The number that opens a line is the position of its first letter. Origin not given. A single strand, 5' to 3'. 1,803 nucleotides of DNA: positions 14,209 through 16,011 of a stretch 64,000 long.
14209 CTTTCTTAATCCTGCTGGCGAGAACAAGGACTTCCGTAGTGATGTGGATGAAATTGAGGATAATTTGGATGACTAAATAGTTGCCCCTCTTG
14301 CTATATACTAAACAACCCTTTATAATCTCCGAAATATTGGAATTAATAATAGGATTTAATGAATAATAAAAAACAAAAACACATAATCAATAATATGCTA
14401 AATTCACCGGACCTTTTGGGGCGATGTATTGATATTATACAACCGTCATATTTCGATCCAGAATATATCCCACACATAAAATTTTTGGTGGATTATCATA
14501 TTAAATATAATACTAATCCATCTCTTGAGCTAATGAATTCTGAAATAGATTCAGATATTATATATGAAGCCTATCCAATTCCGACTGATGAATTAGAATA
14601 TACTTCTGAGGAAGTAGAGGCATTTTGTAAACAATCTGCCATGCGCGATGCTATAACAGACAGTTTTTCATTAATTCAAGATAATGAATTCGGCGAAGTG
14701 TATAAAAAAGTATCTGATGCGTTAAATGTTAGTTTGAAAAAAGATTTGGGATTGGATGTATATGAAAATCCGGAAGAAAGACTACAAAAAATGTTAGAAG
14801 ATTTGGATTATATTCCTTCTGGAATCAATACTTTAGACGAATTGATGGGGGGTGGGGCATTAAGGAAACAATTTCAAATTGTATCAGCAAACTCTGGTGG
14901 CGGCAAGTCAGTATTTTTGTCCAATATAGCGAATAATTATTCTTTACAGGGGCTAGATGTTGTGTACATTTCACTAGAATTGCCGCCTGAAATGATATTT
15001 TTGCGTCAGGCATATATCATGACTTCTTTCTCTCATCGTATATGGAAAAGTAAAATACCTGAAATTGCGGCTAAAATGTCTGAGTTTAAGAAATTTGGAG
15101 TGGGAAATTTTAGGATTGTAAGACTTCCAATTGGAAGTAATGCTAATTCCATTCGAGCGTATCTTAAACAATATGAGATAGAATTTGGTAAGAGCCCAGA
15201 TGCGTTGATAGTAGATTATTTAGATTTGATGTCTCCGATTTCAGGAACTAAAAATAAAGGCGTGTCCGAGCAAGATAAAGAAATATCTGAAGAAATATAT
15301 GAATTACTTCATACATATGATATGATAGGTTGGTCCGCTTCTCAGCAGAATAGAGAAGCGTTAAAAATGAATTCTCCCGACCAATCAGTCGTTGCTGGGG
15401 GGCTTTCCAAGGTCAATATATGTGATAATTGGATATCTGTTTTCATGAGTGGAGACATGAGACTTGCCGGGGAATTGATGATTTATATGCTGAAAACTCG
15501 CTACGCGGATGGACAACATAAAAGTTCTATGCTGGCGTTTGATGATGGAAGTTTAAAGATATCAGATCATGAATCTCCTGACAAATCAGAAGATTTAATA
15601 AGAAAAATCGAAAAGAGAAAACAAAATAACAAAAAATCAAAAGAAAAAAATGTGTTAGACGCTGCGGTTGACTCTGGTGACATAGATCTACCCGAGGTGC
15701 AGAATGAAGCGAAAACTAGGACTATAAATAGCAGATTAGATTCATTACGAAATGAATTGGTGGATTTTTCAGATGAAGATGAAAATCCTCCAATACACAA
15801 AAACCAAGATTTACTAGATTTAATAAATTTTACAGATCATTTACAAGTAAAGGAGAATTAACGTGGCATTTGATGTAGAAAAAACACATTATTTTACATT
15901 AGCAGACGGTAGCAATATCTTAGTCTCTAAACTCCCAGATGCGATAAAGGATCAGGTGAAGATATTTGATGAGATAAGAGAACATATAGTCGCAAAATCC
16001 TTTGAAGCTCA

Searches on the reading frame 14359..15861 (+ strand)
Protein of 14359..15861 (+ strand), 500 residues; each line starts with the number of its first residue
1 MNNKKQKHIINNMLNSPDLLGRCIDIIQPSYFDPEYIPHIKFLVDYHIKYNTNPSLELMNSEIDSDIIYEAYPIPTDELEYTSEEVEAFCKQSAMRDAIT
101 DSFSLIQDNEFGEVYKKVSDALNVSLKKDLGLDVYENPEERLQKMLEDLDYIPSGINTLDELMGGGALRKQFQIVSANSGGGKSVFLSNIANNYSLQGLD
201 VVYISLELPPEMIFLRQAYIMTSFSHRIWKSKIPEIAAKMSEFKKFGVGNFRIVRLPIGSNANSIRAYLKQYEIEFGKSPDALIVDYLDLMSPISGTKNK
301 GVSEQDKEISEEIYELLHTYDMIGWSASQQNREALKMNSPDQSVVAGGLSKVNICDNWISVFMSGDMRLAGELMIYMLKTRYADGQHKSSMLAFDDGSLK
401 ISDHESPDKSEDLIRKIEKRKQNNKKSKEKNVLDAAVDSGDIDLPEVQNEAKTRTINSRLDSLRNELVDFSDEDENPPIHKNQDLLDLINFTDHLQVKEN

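Call 73: search_protein_families(library=pfam, proteins=[window:14359-15861:+], max_evalue=0.001)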
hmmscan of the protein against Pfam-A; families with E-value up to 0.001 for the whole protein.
window:14359-15861:+ (500 aa): 2 families
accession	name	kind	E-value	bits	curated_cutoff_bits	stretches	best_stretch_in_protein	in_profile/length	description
PF03796.21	DnaB_C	-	2.8e-12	47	27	1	152-333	2-181/255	DnaB-like helicase C terminal domain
PF06745.19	ATPase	-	1.6e-06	28.1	26.6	1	152-213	1-63/231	KaiC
